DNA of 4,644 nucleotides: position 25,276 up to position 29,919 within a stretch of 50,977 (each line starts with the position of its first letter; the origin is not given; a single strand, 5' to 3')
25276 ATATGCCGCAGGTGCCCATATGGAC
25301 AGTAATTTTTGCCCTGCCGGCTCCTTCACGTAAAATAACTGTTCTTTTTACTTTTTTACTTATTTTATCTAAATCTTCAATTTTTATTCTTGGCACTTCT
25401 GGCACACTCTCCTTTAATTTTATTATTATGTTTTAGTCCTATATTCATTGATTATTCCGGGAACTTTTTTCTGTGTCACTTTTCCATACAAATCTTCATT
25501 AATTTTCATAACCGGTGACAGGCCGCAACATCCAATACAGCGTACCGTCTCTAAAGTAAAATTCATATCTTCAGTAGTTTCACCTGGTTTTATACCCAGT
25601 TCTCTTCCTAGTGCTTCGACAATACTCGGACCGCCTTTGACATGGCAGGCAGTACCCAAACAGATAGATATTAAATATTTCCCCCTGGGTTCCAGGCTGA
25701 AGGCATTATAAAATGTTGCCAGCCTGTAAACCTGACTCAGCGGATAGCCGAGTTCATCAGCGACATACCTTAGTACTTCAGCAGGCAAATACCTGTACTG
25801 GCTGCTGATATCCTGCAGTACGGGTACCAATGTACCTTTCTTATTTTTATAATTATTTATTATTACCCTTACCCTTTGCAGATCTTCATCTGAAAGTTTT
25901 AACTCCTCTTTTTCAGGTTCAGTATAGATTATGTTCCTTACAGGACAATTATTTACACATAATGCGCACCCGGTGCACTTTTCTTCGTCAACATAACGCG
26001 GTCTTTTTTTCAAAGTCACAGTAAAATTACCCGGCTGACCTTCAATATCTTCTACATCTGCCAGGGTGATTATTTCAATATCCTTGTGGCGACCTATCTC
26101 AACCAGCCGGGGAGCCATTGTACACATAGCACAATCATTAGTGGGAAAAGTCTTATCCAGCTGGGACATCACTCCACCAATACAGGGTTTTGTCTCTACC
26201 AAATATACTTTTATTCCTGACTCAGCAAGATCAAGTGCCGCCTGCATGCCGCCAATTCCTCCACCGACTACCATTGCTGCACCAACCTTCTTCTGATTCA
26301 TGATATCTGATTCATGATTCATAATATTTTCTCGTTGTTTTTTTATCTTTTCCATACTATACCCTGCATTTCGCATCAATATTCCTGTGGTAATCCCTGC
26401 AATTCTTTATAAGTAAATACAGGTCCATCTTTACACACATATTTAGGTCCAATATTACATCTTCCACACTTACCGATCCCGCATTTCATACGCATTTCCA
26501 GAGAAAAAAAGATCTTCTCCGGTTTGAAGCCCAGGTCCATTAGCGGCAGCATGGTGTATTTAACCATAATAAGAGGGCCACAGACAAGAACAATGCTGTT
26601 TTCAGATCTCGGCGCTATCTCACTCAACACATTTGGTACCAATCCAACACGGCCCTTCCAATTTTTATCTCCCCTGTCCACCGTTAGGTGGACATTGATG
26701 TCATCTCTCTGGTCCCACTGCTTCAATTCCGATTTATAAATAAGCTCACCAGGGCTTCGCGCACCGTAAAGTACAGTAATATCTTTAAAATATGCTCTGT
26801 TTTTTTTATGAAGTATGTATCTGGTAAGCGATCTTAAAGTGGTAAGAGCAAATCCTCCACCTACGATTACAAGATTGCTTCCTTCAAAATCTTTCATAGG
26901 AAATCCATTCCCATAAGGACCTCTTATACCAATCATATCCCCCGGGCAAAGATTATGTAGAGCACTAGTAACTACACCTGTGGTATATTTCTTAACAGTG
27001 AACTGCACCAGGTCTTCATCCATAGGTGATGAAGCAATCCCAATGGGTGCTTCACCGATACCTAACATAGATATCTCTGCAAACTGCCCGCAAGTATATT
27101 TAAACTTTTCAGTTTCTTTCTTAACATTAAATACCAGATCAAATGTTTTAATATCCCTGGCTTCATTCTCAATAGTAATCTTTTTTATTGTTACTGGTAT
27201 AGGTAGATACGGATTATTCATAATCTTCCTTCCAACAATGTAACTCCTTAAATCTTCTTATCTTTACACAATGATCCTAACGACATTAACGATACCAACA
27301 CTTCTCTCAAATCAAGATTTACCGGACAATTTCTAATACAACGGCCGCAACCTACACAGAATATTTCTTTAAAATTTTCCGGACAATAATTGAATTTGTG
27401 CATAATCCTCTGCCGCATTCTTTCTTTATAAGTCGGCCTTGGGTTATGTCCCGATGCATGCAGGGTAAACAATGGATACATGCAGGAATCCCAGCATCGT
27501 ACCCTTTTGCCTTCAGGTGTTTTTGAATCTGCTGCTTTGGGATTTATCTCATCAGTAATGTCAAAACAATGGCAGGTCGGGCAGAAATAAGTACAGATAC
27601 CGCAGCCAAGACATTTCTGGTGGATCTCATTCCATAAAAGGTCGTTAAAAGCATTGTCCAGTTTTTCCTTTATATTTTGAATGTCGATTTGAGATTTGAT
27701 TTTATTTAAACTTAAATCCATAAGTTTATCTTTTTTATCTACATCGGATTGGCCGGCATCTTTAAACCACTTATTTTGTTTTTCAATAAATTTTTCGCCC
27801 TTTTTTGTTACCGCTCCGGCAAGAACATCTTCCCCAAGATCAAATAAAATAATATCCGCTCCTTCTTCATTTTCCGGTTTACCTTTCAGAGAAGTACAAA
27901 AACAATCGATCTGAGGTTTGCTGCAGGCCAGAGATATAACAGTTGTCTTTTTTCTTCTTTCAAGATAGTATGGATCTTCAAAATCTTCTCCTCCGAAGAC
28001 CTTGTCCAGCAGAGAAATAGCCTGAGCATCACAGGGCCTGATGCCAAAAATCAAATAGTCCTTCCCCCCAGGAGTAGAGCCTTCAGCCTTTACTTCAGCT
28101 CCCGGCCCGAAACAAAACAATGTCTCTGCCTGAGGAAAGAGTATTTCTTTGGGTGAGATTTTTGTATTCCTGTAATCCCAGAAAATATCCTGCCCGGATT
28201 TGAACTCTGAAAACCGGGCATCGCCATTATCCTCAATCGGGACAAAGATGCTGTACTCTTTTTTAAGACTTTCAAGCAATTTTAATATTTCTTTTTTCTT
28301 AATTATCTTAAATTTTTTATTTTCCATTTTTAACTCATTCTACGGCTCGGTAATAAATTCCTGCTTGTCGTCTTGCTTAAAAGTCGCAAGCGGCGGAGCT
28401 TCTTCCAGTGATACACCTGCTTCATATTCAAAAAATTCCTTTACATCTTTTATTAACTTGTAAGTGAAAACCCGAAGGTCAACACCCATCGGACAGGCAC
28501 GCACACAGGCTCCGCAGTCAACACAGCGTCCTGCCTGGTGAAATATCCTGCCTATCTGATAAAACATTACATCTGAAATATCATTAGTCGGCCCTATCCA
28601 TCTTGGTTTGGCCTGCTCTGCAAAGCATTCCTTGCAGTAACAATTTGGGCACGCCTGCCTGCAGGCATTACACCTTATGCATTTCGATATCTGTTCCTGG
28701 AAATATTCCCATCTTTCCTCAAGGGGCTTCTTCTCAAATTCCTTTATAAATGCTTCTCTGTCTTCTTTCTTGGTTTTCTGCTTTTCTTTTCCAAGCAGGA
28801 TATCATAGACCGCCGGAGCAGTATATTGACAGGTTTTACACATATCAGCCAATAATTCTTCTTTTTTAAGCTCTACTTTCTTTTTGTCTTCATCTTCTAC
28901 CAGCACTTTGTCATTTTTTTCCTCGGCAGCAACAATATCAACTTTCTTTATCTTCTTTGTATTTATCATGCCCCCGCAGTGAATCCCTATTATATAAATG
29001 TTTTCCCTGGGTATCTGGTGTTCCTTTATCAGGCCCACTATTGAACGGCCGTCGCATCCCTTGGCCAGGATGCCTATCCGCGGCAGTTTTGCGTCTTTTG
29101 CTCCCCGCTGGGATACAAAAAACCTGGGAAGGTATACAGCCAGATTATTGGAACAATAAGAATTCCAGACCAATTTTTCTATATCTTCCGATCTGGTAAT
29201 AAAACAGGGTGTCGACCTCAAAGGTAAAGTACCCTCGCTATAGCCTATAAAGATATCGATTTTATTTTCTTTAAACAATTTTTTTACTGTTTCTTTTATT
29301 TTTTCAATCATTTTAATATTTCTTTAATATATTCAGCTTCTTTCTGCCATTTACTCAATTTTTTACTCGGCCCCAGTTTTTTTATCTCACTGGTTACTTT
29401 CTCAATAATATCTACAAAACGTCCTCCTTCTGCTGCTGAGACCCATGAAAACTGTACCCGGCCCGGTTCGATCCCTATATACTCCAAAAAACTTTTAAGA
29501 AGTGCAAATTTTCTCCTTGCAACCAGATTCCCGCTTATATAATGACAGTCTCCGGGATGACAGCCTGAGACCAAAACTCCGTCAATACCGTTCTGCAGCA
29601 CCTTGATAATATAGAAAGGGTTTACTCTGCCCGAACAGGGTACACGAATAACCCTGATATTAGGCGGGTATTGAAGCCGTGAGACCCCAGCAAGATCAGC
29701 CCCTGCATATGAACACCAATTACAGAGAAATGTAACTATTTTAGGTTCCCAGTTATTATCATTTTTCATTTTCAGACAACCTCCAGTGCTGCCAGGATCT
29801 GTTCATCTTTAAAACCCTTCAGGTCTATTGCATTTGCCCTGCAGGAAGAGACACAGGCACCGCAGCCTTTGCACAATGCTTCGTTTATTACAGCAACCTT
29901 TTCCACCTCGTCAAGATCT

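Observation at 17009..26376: HdrA split inside its inserted ferredoxin domain, with the halves fused to NuoE-like and HydA/NuoG-N-terminal-like modules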

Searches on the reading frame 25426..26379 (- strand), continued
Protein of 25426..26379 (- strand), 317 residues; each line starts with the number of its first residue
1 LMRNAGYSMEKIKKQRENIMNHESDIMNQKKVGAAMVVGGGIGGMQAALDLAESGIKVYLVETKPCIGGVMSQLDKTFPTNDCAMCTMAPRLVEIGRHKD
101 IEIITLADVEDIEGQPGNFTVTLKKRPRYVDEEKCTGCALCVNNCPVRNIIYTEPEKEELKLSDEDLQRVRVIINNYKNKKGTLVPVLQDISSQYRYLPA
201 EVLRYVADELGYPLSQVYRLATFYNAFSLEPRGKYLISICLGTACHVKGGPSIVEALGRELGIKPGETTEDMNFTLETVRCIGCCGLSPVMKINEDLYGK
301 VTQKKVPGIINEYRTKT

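Call 71: find_encoding_contigs(protein=P0001, flank=10000, max_places=2)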
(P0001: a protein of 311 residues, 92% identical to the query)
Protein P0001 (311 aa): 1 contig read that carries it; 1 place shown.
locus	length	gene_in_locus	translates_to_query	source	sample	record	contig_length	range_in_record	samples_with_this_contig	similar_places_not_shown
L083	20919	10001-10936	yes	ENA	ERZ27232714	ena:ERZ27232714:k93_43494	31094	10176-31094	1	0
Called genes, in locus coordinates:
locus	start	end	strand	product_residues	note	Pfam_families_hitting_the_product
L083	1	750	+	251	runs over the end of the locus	PF01058:Oxidored_q6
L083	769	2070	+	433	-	PF00374:NiFeSe_Hases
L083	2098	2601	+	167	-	PF01750:HycI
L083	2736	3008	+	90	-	-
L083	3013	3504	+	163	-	PF13237:Fer4_10 (faint), PF13183:Fer4_8, PF13187:Fer4_9 (weak), PF13534:Fer4_17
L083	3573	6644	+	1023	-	PF07992:Pyr_redox_2, PF12831:FAD_oxidored, PF13450:NAD_binding_8 (weak), PF12797:Fer4_2 (weak), PF07992:Pyr_redox_2, PF12838:Fer4_7, PF13187:Fer4_9, PF14697:Fer4_21, +17 more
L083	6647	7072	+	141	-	PF02662:FlpD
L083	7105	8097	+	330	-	PF13746:Fer4_18 (faint), PF13187:Fer4_9 (faint), PF13237:Fer4_10 (faint), PF12797:Fer4_2 (faint), PF00037:Fer4 (faint), PF13183:Fer4_8 (weak)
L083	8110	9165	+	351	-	PF12797:Fer4_2 (faint), PF13237:Fer4_10 (faint), PF17179:Fer4_22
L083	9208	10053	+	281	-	PF00970:FAD_binding_6, PF00175:NAD_binding_1, PF10418:DHODB_Fe-S_bind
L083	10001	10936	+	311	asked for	PF07992:Pyr_redox_2 (weak), PF12831:FAD_oxidored, PF13450:NAD_binding_8 (weak), PF14697:Fer4_21 (weak), PF00037:Fer4 (weak), PF12797:Fer4_2 (weak), PF01257:2Fe-2S_thioredx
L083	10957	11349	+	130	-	-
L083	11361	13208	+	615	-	PF01257:2Fe-2S_thioredx (weak), PF01512:Complex1_51K, PF10531:SLBB (weak), PF10589:NADH_4Fe-4S, PF00037:Fer4, PF12838:Fer4_7 (weak), PF14697:Fer4_21, PF00037:Fer4, +4 more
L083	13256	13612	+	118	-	PF07085:DRTGG (weak)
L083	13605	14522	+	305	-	PF00571:CBS, PF13581:HATPase_c_2 (weak), PF02518:HATPase_c (weak)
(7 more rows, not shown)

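Call 85: list_cluster_members(proteins=[P0010, P0036, P0064, P0107, P0112, P0118, P0079, P0041, P0044, P0005])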
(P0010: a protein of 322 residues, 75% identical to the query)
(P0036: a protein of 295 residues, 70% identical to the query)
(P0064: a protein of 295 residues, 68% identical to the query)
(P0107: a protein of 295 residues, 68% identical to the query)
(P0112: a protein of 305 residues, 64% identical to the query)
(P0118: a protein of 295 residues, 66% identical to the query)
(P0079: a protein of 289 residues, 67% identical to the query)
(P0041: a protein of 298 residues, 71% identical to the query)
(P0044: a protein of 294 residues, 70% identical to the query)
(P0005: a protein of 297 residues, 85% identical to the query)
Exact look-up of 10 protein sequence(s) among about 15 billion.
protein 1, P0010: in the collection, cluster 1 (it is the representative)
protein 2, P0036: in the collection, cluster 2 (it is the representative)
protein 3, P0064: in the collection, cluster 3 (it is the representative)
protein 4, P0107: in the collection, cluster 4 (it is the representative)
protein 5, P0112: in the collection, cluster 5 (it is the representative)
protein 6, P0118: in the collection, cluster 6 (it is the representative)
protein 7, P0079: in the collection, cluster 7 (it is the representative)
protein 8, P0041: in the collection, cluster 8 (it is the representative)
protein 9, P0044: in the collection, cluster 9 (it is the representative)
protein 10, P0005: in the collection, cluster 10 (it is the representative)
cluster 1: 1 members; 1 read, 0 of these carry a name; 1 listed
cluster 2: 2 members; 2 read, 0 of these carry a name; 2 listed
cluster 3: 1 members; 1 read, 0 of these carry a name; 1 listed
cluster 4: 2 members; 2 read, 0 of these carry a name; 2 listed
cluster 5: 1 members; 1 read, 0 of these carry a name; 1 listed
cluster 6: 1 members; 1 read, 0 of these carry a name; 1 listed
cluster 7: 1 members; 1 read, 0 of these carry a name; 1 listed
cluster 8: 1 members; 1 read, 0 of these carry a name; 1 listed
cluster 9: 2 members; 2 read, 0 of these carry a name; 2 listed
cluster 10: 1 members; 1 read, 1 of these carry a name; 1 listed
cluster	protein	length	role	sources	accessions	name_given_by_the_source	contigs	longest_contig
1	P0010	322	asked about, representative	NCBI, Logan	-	-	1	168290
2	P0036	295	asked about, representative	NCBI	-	-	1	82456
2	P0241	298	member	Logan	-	-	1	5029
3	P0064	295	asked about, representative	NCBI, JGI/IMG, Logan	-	-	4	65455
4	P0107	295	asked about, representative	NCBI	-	-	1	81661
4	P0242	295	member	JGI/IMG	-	-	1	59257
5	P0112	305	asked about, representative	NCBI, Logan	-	-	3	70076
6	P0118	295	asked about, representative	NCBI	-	-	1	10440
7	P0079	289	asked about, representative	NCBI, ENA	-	-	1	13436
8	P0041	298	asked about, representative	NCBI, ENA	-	-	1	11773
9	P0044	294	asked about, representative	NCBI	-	-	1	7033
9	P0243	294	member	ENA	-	-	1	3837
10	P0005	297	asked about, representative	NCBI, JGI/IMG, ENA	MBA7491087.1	hypothetical protein ES702_01632 [subsurface metagenome]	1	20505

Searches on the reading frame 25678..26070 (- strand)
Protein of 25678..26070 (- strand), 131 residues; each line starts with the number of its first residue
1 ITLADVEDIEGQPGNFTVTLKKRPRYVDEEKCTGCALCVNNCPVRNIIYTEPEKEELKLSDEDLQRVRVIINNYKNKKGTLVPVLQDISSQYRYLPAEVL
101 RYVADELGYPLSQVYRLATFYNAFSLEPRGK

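Call 93: search_protein_representatives(protein=window:25678-26070:-)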
Query: 131 residues. Proteins with E-value up to 0.001 (for the whole library): 3000; up to 1e-10: 148; up to 1e-30: 1. The best 150 are listed.
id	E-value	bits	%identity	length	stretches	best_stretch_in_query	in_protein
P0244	2.0e-39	150.8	53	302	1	1-131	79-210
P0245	9.6e-29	116.2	54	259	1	1-108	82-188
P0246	1.1e-28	116.0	45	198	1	1-131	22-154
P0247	1.8e-28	115.4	45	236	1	3-131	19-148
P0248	1.9e-27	112.0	45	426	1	4-131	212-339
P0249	2.1e-27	111.9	45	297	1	1-131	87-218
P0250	7.2e-27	110.2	25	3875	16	22-104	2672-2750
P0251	1.9e-26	108.8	42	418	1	2-131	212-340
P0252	4.0e-26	107.7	46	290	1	18-131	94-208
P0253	5.7e-26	107.3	43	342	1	2-131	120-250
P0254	9.9e-26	106.5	43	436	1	2-131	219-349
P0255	1.6e-25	105.8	42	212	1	1-131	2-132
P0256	1.9e-25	105.6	44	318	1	1-131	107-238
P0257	3.2e-25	104.9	45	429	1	3-131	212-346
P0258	3.5e-25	104.7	46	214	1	9-131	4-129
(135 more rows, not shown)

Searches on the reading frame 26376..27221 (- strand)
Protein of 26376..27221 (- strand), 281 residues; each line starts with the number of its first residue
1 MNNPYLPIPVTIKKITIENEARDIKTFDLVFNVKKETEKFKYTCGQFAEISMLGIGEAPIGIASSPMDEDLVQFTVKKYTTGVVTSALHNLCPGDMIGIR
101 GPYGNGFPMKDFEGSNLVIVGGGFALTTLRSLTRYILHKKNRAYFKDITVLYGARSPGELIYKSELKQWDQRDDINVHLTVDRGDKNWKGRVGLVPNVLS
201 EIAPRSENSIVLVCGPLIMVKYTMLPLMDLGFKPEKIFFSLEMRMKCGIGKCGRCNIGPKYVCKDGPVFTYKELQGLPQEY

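Call 47: search_protein_families(library=pfam, proteins=[window:26376-27221:-], max_evalue=0.00001)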
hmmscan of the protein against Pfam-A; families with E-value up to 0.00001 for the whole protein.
window:26376-27221:- (281 aa): 3 families
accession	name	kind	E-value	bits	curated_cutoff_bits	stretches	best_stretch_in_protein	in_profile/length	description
PF00175.26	NAD_binding_1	-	1.8e-14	54.7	22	1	120-223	2-107/109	Oxidoreductase NAD-binding domain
PF10418.14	DHODB_Fe-S_bind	-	4e-11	42.9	23.9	1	242-274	1-40/41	Iron-sulfur cluster binding domain of dihydroorotate dehydrogenase B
PF00970.30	FAD_binding_6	-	2.6e-09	37.7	21.1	1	18-105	8-96/99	Oxidoreductase FAD-binding domain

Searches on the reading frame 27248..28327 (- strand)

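Call 47: search_protein_families(library=pfam, proteins=[window:27248-28327:-], max_evalue=0.00001)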
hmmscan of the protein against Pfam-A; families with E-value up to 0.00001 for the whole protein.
window:27248-28327:- (359 aa): 4 families
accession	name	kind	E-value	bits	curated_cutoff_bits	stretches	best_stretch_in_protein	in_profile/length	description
PF17179.9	Fer4_22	-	2.6e-33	115.2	27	1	238-337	1-94/95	4Fe-4S dicluster domain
PF12797.12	Fer4_2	-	4.2e-07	29.9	24.5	0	237-251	8-22/22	4Fe-4S binding domain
PF13237.11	Fer4_10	-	4.8e-06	26.8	25.5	0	323-336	8-21/53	4Fe-4S dicluster domain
PF14697.11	Fer4_21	-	5.6e-06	26.8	35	0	231-255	33-57/59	4Fe-4S dicluster domain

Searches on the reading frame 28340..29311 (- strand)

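Call 47: search_protein_families(library=pfam, proteins=[window:28340-29311:-], max_evalue=0.00001)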
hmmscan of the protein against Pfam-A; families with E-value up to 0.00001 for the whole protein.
window:28340-29311:- (323 aa): 5 families
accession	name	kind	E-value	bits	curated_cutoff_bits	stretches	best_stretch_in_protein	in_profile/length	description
PF12797.12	Fer4_2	-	1.6e-07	31.3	24.5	0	255-274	2-21/22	4Fe-4S binding domain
PF13187.11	Fer4_9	-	1.1e-06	28.9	27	0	249-276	23-50/52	4Fe-4S dicluster domain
PF13183.11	Fer4_8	-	5e-06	27.4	27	1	208-277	2-68/68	4Fe-4S dicluster domain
PF00037.32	Fer4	-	5.4e-06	26.4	21.1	0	261-276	6-21/24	4Fe-4S binding domain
PF13237.11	Fer4_10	-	9.5e-06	25.9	25.5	0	257-277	3-23/53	4Fe-4S dicluster domain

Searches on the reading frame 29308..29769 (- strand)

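Call 47: search_protein_families(library=pfam, proteins=[window:29308-29769:-], max_evalue=0.00001)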
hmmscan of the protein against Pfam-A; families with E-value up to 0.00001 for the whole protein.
window:29308-29769:- (153 aa): 1 family
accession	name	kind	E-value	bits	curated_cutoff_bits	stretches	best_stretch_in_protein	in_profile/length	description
PF02662.21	FlpD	-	2.9e-54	182.7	22.3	1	11-133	1-123/123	Methyl-viologen-reducing hydrogenase, delta subunit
